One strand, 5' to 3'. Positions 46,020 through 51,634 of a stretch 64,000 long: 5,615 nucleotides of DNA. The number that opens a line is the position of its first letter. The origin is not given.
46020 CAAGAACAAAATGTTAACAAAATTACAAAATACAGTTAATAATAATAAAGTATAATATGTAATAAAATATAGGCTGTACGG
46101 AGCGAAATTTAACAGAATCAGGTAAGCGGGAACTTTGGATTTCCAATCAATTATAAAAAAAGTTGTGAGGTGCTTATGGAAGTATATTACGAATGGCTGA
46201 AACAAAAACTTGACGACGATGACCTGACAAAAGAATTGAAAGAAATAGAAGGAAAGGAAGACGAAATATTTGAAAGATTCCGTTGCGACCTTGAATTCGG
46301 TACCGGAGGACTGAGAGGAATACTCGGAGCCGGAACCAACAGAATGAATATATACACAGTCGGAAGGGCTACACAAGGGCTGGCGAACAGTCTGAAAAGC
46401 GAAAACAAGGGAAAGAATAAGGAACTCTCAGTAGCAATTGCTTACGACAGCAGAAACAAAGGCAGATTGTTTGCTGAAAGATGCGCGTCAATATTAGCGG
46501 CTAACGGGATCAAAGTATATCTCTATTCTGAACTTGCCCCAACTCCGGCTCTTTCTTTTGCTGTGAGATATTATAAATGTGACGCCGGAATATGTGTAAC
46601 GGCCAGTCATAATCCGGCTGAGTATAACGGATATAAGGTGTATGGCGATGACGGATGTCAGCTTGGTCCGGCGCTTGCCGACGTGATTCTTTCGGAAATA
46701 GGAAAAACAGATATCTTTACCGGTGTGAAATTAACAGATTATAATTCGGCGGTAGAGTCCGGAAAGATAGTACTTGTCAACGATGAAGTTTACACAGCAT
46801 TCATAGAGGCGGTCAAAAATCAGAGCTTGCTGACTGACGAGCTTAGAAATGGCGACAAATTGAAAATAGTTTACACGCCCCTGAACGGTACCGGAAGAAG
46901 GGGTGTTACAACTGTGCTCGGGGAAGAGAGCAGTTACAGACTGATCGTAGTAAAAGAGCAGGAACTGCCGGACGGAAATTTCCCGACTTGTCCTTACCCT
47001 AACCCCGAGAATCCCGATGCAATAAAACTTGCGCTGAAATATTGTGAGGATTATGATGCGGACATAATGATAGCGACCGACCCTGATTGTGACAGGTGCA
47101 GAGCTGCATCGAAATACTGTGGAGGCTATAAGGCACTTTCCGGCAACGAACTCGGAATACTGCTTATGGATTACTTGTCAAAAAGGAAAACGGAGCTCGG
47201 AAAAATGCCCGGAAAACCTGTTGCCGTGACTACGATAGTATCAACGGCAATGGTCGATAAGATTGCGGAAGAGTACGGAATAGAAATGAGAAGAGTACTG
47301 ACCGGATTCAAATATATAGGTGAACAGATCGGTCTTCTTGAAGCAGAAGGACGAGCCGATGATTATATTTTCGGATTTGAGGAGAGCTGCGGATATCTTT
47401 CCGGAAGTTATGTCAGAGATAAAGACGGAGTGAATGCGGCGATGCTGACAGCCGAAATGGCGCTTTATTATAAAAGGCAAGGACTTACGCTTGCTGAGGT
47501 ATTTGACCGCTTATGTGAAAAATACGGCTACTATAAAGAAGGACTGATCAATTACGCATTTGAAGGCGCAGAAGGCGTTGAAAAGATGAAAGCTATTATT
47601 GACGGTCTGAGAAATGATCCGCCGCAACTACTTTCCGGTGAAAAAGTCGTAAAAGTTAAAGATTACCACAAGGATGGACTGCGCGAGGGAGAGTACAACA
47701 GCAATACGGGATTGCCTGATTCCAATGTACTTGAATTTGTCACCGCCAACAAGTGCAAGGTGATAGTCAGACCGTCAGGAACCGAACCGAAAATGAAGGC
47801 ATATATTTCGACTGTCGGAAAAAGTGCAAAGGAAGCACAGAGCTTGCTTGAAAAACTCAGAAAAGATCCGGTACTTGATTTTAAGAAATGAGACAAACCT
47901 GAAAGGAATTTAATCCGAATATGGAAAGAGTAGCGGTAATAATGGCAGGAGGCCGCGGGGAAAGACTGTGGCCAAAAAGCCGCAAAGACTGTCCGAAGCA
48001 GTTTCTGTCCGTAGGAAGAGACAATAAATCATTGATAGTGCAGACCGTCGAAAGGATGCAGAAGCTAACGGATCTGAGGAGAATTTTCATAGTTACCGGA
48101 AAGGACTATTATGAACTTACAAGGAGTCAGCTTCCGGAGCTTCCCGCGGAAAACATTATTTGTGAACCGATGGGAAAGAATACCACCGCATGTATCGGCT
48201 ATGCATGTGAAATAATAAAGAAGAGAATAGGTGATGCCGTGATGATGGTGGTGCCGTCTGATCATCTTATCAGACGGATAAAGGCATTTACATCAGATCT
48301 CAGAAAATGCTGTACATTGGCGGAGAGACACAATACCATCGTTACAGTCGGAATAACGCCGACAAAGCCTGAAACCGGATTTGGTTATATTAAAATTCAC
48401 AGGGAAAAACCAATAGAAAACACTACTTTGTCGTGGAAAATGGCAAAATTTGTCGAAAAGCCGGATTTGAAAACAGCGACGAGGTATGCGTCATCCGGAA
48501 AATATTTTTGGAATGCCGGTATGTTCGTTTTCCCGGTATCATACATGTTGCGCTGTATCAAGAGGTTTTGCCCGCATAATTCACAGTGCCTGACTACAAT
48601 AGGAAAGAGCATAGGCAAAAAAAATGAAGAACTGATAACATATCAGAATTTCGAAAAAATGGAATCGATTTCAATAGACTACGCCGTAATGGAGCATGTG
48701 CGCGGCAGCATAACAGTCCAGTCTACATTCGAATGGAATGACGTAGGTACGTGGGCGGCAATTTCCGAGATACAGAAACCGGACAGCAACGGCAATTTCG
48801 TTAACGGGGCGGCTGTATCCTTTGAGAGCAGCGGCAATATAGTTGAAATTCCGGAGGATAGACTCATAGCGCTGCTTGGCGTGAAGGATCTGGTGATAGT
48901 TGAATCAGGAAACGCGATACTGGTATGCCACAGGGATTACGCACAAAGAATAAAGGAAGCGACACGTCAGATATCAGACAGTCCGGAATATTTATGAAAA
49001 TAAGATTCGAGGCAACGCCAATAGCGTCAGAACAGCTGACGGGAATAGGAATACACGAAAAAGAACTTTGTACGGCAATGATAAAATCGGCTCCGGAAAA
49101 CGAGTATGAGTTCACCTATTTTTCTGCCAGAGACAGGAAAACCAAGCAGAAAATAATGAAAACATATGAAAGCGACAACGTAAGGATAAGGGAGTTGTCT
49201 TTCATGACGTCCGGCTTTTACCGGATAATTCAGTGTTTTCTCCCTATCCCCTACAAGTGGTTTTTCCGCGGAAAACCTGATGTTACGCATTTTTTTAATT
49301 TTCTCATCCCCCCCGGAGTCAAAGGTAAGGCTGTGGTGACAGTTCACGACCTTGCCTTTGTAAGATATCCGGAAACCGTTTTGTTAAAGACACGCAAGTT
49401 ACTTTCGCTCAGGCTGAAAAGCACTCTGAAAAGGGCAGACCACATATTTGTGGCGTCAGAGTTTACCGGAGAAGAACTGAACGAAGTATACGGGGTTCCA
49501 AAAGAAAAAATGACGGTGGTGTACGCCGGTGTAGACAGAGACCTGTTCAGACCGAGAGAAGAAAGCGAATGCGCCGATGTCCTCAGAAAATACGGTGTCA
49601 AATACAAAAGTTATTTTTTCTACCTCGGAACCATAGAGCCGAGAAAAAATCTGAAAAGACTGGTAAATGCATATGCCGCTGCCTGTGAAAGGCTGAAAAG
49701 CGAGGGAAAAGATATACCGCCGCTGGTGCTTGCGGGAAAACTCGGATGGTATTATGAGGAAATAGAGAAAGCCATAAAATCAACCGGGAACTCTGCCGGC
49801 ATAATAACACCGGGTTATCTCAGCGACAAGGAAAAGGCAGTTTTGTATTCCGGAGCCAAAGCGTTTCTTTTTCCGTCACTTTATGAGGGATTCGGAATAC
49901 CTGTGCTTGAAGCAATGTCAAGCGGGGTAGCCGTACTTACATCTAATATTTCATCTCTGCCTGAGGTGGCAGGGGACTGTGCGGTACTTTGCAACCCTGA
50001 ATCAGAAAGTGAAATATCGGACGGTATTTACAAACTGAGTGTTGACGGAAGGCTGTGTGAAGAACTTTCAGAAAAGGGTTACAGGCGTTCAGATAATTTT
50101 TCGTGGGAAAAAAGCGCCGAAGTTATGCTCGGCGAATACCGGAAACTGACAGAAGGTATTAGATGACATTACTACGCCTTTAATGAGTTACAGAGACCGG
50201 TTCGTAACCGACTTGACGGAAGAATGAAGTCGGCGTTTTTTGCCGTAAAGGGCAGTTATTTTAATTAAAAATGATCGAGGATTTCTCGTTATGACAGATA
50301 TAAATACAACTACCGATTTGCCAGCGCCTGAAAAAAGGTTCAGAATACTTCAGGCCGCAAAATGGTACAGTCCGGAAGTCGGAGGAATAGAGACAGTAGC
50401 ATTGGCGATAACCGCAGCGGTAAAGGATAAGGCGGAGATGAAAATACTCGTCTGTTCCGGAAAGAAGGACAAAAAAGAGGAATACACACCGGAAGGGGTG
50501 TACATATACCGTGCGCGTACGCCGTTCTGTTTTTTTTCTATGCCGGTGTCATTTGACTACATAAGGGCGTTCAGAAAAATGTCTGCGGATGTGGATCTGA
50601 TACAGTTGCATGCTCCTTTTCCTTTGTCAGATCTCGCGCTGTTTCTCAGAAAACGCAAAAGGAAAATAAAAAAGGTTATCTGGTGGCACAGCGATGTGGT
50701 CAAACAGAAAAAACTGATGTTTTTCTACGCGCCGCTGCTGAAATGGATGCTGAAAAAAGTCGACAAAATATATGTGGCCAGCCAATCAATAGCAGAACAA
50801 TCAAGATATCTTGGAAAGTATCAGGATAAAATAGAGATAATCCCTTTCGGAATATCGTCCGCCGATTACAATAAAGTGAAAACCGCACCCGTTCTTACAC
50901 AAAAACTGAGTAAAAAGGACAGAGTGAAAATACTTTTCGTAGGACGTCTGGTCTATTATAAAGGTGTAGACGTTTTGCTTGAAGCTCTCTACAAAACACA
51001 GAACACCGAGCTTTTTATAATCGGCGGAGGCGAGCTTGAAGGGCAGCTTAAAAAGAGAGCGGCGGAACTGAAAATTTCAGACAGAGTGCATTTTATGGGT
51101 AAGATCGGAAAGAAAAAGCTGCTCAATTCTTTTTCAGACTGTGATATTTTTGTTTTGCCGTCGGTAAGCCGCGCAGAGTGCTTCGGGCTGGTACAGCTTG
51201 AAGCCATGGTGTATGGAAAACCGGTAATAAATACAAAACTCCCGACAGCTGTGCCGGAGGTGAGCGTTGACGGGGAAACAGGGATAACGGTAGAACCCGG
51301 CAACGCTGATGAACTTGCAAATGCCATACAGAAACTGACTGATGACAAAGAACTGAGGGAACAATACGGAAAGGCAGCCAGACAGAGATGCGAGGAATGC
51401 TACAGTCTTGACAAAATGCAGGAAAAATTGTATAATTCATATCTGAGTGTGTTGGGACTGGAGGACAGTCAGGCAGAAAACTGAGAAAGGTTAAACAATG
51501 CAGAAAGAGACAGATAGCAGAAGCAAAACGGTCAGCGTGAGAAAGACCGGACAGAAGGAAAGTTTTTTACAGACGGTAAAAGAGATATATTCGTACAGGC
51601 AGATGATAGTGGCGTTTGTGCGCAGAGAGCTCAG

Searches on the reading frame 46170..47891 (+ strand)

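Call 17: search_protein_families(library=pfam, proteins=[window:46170-47891:+], max_evalue=0.001)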
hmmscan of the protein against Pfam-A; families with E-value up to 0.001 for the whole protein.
window:46170-47891:+ (573 aa): 4 families
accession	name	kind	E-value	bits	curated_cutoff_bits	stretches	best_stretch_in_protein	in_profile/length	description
PF02878.22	PGM_PMM_I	-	4e-41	140.4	22.5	1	42-179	3-133/138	Phosphoglucomutase/phosphomannomutase, alpha/beta/alpha domain I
PF02879.22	PGM_PMM_II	-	5.1e-22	78.8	29.3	1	210-313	2-99/103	Phosphoglucomutase/phosphomannomutase, alpha/beta/alpha domain II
PF02880.22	PGM_PMM_III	-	9.4e-21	74.5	20.7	1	325-452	2-115/115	Phosphoglucomutase/phosphomannomutase, alpha/beta/alpha domain III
PF00408.26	PGM_PMM_IV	-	0.00049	20.5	23.1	0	521-561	25-63/68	Phosphoglucomutase/phosphomannomutase, C-terminal domain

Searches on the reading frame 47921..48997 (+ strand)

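Call 17: search_protein_families(library=pfam, proteins=[window:47921-48997:+], max_evalue=0.001)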
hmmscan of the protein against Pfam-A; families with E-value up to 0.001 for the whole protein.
window:47921-48997:+ (358 aa): 4 families
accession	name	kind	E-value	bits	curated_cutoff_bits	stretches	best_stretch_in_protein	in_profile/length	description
PF00483.29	NTP_transferase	-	1.1e-40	140.2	21.2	1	5-287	2-241/245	Nucleotidyl transferase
PF22640.1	ManC_GMP_beta-helix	-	7.4e-15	55.1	27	1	297-348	2-52/55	MannoseP isomerase/GMP-like beta-helix domain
PF12804.13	NTP_transf_3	-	6.1e-06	26.9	27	1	5-114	1-95/160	MobA-like NTP transferase domain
PF01128.25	IspD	-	6e-05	23.3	27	1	4-69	2-61/221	2-C-methyl-D-erythritol 4-phosphate cytidylyltransferase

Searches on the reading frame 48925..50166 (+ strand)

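Call 17: search_protein_families(library=pfam, proteins=[window:48925-50166:+], max_evalue=0.001)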
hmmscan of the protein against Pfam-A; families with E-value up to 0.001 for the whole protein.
window:48925-50166:+ (413 aa): 5 families
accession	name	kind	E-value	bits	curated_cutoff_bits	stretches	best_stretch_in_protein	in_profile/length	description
PF00534.26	Glycos_transf_1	-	1.4e-28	100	26.4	1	228-387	15-171/172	Glycosyl transferases group 1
PF13692.12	Glyco_trans_1_4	-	1.1e-19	71.6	27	1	230-371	3-139/142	Glycosyl transferases group 1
PF13439.12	Glyco_transf_4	-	6.5e-15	56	28.5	1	54-206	13-169/170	Glycosyltransferase Family 4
PF20706.3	GT4-conflict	-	1.3e-06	28.1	26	1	234-343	203-314/385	Family 4 Glycosyltransferase in conflict systems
PF13579.12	Glyco_trans_4_4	-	1.5e-06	29.1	29.7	1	117-202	71-158/158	Glycosyl transferase 4-like domain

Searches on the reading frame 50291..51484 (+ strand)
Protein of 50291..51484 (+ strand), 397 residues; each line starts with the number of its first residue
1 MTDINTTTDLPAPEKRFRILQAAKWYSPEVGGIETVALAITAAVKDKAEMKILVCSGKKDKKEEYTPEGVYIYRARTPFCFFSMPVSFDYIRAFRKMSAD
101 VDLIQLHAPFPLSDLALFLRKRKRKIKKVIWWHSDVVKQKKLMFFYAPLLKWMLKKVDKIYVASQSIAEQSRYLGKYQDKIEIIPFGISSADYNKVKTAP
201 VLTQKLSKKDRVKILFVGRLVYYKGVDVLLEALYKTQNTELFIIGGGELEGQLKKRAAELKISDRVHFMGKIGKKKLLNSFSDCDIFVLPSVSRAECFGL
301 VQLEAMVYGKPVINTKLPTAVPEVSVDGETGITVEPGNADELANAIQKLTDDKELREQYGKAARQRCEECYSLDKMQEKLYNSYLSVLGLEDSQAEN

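Call 17: search_protein_families(library=pfam, proteins=[window:50291-51484:+], max_evalue=0.001)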
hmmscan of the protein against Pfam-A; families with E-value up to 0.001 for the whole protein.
window:50291-51484:+ (397 aa): 7 families
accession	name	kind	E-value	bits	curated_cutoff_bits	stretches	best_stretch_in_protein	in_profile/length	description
PF00534.26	Glycos_transf_1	-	4.2e-43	147.3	26.4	1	205-366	9-172/172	Glycosyl transferases group 1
PF13692.12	Glyco_trans_1_4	-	6.2e-34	117.7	27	1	213-352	3-142/142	Glycosyl transferases group 1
PF13439.12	Glyco_transf_4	-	4e-16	59.9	28.5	1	30-189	1-167/170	Glycosyltransferase Family 4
PF13579.12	Glyco_trans_4_4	-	6.9e-10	39.9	29.7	1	31-187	1-158/158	Glycosyl transferase 4-like domain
PF20706.3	GT4-conflict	-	3.6e-08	33.2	26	1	204-374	190-379/385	Family 4 Glycosyltransferase in conflict systems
PF13524.12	Glyco_trans_1_2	-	6.7e-06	26.6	25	1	242-375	17-137/144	Glycosyl transferase-like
PF13477.12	Glyco_trans_4_2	-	9.6e-05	23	23.4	1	51-163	26-138/139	Glycosyl transferase 4-like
